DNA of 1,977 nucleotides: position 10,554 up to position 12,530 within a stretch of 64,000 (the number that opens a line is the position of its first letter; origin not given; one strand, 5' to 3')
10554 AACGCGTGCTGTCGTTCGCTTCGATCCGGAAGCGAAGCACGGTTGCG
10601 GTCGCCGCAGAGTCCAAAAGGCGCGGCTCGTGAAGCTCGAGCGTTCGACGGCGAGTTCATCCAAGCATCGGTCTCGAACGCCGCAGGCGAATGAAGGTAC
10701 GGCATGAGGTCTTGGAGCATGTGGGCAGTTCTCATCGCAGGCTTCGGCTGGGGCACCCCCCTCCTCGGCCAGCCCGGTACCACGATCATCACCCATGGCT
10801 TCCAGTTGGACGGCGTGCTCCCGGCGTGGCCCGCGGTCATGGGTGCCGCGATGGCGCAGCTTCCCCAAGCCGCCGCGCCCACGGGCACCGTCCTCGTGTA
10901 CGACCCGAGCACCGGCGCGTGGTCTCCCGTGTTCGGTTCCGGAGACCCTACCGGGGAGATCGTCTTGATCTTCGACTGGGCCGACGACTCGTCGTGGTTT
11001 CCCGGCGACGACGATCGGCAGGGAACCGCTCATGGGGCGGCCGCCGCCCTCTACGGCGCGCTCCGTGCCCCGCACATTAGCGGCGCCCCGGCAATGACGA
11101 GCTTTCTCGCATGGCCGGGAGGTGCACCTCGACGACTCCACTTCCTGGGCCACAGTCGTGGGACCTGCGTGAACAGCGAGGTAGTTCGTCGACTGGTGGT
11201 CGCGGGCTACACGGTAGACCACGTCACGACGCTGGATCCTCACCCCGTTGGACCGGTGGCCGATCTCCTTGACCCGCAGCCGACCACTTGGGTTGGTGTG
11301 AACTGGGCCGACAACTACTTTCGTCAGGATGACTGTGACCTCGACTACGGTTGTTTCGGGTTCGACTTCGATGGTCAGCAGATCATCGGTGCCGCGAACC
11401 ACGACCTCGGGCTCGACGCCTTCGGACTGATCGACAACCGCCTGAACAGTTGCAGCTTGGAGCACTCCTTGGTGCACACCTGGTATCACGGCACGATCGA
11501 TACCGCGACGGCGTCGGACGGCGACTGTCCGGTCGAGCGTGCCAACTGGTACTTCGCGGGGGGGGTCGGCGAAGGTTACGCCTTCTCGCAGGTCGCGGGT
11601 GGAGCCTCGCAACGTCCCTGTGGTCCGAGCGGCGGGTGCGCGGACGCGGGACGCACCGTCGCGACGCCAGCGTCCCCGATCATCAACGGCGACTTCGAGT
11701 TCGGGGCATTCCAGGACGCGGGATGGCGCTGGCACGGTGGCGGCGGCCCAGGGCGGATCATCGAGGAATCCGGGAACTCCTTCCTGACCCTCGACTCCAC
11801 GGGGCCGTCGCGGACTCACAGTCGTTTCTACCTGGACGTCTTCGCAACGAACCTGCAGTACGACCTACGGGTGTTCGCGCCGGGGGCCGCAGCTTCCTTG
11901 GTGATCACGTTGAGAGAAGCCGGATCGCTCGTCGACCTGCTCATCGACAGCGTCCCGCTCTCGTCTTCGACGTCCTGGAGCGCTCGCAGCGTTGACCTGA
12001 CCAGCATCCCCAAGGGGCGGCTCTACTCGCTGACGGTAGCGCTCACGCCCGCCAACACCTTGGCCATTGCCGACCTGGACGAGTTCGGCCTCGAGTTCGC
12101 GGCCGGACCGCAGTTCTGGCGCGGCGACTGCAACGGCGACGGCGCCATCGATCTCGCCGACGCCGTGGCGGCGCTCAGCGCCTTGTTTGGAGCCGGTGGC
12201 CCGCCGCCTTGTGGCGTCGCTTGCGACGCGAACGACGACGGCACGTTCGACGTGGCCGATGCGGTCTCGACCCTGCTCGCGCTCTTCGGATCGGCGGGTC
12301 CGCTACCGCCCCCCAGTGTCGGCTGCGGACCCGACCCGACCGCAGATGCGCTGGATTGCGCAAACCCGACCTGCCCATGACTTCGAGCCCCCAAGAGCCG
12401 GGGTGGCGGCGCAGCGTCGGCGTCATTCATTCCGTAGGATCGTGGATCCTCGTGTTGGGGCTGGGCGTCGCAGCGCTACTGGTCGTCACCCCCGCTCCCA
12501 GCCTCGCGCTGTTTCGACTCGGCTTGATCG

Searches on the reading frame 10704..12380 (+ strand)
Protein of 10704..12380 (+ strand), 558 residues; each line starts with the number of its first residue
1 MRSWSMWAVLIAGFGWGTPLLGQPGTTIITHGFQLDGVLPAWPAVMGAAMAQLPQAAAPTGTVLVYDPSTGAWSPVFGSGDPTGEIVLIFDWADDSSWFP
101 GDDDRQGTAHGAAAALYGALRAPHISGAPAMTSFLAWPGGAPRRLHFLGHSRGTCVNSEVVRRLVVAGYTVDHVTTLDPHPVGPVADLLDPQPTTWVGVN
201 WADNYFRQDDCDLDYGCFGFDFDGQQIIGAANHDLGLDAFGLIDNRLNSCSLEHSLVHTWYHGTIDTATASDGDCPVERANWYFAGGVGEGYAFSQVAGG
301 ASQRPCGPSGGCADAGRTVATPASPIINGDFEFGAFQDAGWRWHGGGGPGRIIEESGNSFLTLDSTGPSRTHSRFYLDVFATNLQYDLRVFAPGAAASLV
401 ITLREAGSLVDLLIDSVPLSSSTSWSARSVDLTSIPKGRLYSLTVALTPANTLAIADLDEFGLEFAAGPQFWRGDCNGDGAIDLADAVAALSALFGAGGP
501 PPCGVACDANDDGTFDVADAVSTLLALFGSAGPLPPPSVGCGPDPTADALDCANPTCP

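Call 8: search_protein_families(library=pfam, proteins=[window:10704-12380:+], max_evalue=0.1)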
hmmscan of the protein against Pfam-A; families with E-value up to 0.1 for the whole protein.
window:10704-12380:+ (558 aa): 1 family
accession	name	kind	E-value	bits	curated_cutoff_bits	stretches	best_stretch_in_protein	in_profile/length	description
PF00404.24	Dockerin_1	-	0.0028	18.2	22.9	1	474-520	2-49/57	Dockerin type I domain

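Call 9: search_protein_families(library=ncbifam, proteins=[window:10704-12380:+], max_evalue=0.1)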
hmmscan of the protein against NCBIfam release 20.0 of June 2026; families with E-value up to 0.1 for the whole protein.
window:10704-12380:+ (558 aa): 0 families

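Call 50: find_encoding_contigs(protein=window:10704-12380:+, flank=2000, max_places=3)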
Protein window:10704-12380:+ (558 aa): 2 contigs read that carry it; 1 place shown.
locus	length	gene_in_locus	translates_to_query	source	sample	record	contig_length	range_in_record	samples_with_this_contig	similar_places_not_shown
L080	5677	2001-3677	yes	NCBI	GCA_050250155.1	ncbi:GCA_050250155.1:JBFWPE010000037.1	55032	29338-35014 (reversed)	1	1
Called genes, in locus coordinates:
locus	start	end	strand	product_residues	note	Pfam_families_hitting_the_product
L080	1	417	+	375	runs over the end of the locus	PF00108:Thiolase_N, PF02803:Thiolase_C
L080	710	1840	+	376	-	PF00582:Usp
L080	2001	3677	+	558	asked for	-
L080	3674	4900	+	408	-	PF00135:COesterase (weak), PF20434:BD-FAE, PF12146:Hydrolase_4 (faint), PF07859:Abhydrolase_3, PF00326:Peptidase_S9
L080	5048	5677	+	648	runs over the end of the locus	PF13428:TPR_14 (faint), PF07719:TPR_2 (faint), PF13424:TPR_12 (faint), PF13431:TPR_17 (faint), PF00515:TPR_1 (faint), PF13174:TPR_6 (faint), PF13432:TPR_16, PF14559:TPR_19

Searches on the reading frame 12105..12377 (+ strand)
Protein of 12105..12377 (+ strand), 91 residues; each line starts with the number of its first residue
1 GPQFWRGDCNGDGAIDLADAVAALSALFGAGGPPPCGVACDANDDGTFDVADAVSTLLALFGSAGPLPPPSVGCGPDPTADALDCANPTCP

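Call 10: search_protein_families(library=ncbifam, proteins=[window:12105-12377:+], max_evalue=10)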
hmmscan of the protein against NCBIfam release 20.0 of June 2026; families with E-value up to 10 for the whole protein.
seq(91 aa): 1 family
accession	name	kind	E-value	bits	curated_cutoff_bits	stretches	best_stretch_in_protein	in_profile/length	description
NF053806.1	lanmdlnLanM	equivalog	0.066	13.3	135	1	8-28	34-54/132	lanmodulin LanM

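Call 11: search_protein_families(library=pfam, proteins=[window:12105-12377:+], max_evalue=10)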
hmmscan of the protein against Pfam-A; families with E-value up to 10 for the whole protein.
seq(91 aa): 5 families
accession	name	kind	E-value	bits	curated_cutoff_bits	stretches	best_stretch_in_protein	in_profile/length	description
PF00404.24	Dockerin_1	-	0.00041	20.9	22.9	1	7-53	2-49/57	Dockerin type I domain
PF13499.12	EF-hand_7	-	0.0099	16.7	30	1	4-27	8-31/67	EF-hand domain pair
PF13405.12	EF-hand_6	-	0.035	14.3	25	1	8-27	10-29/30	EF-hand domain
PF00036.39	EF-hand_1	-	0.038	14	25.4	1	8-26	10-28/29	EF hand domain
PF05279.16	Asp-B-Hydro_N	-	0.51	10.7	23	1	40-54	48-62/66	Aspartyl beta-hydroxylase N-terminal region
